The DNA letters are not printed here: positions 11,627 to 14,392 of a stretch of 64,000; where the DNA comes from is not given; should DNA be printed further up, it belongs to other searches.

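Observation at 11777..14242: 821-aa orphan protein with C-terminal zinc ribbon plus PD-(D/E)xK motif: single-gene defence candidate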

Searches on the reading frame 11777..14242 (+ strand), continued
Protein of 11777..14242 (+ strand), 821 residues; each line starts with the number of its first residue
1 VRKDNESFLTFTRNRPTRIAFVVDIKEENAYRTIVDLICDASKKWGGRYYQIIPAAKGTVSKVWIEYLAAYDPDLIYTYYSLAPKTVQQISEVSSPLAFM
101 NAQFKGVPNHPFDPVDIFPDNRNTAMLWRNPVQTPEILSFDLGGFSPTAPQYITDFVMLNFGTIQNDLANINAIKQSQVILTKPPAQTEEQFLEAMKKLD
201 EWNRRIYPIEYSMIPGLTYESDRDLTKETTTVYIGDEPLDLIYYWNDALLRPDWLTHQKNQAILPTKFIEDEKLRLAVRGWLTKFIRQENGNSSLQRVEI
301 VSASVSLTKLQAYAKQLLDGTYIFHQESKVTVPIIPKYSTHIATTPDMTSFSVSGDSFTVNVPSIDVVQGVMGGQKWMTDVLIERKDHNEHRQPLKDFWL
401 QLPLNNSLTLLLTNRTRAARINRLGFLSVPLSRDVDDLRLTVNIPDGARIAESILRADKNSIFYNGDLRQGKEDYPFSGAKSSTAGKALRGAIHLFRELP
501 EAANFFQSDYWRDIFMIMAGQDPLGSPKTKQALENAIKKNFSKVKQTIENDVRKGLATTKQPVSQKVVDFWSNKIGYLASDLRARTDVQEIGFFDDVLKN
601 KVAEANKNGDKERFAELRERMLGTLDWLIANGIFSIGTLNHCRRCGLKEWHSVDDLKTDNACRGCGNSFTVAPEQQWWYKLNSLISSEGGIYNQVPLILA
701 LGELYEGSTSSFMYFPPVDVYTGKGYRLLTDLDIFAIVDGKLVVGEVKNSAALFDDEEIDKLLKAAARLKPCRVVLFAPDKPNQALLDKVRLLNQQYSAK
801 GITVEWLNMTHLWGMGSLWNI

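Call 94: find_encoding_contigs(protein=P0189, flank=10000, max_places=1)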
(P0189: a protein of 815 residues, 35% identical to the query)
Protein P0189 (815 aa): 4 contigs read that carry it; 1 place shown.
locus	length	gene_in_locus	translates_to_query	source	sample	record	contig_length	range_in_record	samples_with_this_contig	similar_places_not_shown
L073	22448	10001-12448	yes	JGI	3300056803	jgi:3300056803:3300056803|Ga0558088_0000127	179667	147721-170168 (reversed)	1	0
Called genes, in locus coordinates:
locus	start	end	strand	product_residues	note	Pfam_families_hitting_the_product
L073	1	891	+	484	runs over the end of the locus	PF00133:tRNA-synt_1, PF01406:tRNA-synt_1e, PF09334:tRNA-synt_1g, PF00133:tRNA-synt_1, PF01406:tRNA-synt_1e (weak)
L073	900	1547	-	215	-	PF13238:AAA_18 (weak)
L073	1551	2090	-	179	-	PF00702:Hydrolase, PF13419:HAD_2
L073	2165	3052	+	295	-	PF01026:TatD_DNase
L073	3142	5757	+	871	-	PF01471:PG_binding_1 (weak)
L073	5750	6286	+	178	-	-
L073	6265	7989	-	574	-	PF00239:Resolvase, PF07508:Recombinase, PF13408:Zn_ribbon_recom (weak)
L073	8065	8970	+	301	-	-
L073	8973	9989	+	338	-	-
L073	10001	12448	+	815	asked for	-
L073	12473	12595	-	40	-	-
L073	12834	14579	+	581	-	-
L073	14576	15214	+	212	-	-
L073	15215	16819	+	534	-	PF08309:LVIVD (weak)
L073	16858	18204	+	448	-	-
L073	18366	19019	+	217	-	-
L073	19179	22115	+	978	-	PF00133:tRNA-synt_1, PF09334:tRNA-synt_1g, PF06821:Ser_hydrolase (weak), PF12697:Abhydrolase_6 (weak), PF13603:tRNA-synt_1_2, PF00133:tRNA-synt_1, PF09334:tRNA-synt_1g (weak), PF08264:Anticodon_1, +1 more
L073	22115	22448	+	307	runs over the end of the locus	-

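Call 95: find_encoding_contigs(protein=P0198, flank=10000, max_places=1)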
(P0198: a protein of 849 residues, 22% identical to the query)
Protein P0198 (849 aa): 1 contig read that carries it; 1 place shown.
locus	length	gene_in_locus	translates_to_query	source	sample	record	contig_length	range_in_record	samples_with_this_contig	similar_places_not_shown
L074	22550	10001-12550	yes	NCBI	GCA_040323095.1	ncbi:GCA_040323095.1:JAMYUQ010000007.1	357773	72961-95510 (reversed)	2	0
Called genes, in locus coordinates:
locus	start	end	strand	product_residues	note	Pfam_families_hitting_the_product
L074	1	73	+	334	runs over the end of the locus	PF00493:MCM (faint), PF20030:bpMoxR, PF07726:AAA_3, PF07728:AAA_5, PF17863:AAA_lid_2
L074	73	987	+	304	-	PF01882:DUF58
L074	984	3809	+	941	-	PF07584:BatA, PF13709:DUF4159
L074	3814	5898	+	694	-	-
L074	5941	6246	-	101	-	PF02617:ClpS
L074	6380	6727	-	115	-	-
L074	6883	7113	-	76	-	-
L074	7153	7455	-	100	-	-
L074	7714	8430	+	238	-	PF00072:Response_reg, PF00486:Trans_reg_C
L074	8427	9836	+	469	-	PF00672:HAMP (weak), PF00512:HisKA, PF02518:HATPase_c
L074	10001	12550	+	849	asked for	-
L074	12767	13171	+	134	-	PF03795:YCII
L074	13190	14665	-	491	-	PF00282:Pyridoxal_deC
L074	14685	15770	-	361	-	PF00291:PALP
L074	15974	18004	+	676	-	PF07719:TPR_2 (faint), PF13414:TPR_11 (faint)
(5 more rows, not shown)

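Call 96: find_encoding_contigs(protein=P0063, flank=10000, max_places=1)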
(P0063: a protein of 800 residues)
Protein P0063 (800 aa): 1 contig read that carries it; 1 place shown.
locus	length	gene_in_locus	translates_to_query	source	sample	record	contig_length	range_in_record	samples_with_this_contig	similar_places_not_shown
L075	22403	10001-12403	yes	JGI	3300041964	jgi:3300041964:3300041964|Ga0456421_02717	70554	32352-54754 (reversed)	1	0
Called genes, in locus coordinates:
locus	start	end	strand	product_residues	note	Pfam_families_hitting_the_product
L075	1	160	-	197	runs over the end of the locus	PF08722:Tn7_TnsA-like_N, PF08721:Tn7_Tnp_TnsA_C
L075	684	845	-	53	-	-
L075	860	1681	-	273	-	PF00583:Acetyltransf_1, PF13673:Acetyltransf_10 (weak), PF13508:Acetyltransf_7 (weak)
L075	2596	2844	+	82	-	-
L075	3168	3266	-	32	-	-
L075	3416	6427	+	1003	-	PF25199:nSTAND_NTPase5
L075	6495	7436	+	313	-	-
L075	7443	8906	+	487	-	-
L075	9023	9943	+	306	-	PF00990:GGDEF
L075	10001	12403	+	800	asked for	-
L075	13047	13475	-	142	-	PF00482:T2SSF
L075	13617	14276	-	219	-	PF28597:T2SSF_N, PF00482:T2SSF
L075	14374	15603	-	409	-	PF00437:T2SSE, PF13401:AAA_22 (faint)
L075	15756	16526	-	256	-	-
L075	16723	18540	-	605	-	PF05157:MshEN, PF00437:T2SSE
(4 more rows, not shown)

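Call 101: get_annotated_region(hit=H4, flank=6000)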
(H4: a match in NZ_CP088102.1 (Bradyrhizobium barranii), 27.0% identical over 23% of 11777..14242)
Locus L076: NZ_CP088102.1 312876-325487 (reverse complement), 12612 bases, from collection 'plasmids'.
description: Bradyrhizobium barranii strain CC829 plasmid pCC829_2, complete sequence
organism: Bradyrhizobium barranii (NCBI taxid 2992140)
taxonomy: Bacteria; Pseudomonadota; Alphaproteobacteria; Hyphomicrobiales; Nitrobacteraceae; Bradyrhizobium; Bradyrhizobium barranii
host: -; source: cell culture; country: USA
typing (MOB-suite, as given by PLSDB): mobilizable; relaxase MOBP
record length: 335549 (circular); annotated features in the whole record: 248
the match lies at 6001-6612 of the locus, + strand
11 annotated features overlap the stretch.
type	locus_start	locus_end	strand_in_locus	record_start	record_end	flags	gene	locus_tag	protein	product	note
CDS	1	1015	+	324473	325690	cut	-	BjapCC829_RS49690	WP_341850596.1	abortive infection family protein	-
CDS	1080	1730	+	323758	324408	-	-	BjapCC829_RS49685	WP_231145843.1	DUF2971 domain-containing protein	-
CDS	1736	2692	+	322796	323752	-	-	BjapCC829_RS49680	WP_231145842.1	hypothetical protein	-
CDS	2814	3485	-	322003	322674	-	-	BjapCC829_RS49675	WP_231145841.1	hypothetical protein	-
CDS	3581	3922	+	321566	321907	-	-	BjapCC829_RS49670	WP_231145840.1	type II toxin-antitoxin system PrlF family antitoxin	-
CDS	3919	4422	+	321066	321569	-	-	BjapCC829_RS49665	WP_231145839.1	type II toxin-antitoxin system YhaV family toxin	-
CDS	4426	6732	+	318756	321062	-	-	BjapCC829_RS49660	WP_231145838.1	hypothetical protein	-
CDS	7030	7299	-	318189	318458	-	-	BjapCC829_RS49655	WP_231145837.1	DUF4326 domain-containing protein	-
CDS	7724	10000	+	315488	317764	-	-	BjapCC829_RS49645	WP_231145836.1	hypothetical protein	-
CDS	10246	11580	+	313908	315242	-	-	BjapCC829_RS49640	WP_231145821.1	IS5 family transposase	-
CDS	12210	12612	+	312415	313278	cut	-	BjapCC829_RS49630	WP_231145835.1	host specificity protein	-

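Call 102: get_annotated_region(hit=H6, flank=6000)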
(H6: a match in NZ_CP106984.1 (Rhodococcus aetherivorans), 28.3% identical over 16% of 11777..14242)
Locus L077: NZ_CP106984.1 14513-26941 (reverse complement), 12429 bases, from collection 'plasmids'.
description: Rhodococcus aetherivorans strain N1 plasmid pN1, complete sequence
organism: Rhodococcus aetherivorans (NCBI taxid 191292)
taxonomy: Bacteria; Actinomycetota; Actinomycetes; Mycobacteriales; Nocardiaceae; Rhodococcus; Rhodococcus aetherivorans
host: -; source: cell culture,soil; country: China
typing (MOB-suite, as given by PLSDB): mobilizable; relaxase MOBP
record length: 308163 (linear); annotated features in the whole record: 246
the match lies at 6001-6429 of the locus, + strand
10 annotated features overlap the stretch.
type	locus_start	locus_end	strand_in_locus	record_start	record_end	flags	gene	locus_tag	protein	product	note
CDS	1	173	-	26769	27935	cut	-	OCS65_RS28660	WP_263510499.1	DUF4209 domain-containing protein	-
CDS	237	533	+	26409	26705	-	-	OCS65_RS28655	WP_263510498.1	hypothetical protein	-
CDS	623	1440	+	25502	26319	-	-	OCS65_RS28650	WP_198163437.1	IS5 family transposase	-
CDS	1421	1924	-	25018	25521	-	-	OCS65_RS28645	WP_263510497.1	hypothetical protein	-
CDS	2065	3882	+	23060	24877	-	-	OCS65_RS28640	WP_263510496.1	hypothetical protein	-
CDS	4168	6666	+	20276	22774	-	-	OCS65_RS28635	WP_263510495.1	hypothetical protein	-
CDS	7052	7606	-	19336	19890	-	-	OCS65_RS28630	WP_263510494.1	cold shock domain-containing protein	-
CDS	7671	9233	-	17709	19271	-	-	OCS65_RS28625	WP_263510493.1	ISL3 family transposase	-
CDS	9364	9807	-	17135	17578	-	-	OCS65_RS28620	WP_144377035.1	hypothetical protein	-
CDS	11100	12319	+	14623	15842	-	-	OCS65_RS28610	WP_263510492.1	IS3 family transposase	-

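Call 104: search_solved_structures(query=L076:4426-6732:+, max_evalue=1)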
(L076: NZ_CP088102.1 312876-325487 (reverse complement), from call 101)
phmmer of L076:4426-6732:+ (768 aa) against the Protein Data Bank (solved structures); distinct sequences matched with E-value up to 1: 3.
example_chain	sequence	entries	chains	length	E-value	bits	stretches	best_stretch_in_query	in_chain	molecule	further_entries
5v93_f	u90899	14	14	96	0.00073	21.3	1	633-721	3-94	30S ribosomal protein S6 | Small ribosomal subunit protein bS6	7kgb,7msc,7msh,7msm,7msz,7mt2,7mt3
32nj_F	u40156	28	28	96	0.0068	18.1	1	633-720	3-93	Small ribosomal subunit protein bS6 | 30S ribosomal protein S6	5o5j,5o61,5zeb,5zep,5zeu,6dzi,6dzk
5xyu_F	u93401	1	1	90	0.02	16.5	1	650-720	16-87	30S ribosomal protein S6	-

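Call 107: find_related_loci(query=A4, collection=viral_contigs, flank=8000)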
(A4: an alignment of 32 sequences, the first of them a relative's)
Query A4 (794 aa) in viral_contigs; peptide patterns used: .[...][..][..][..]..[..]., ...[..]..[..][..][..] (x = any residue, [..] = any of these).
46 stretches matched a pattern, but none encodes a relative of the query by tblastn (E <= 1e-3).
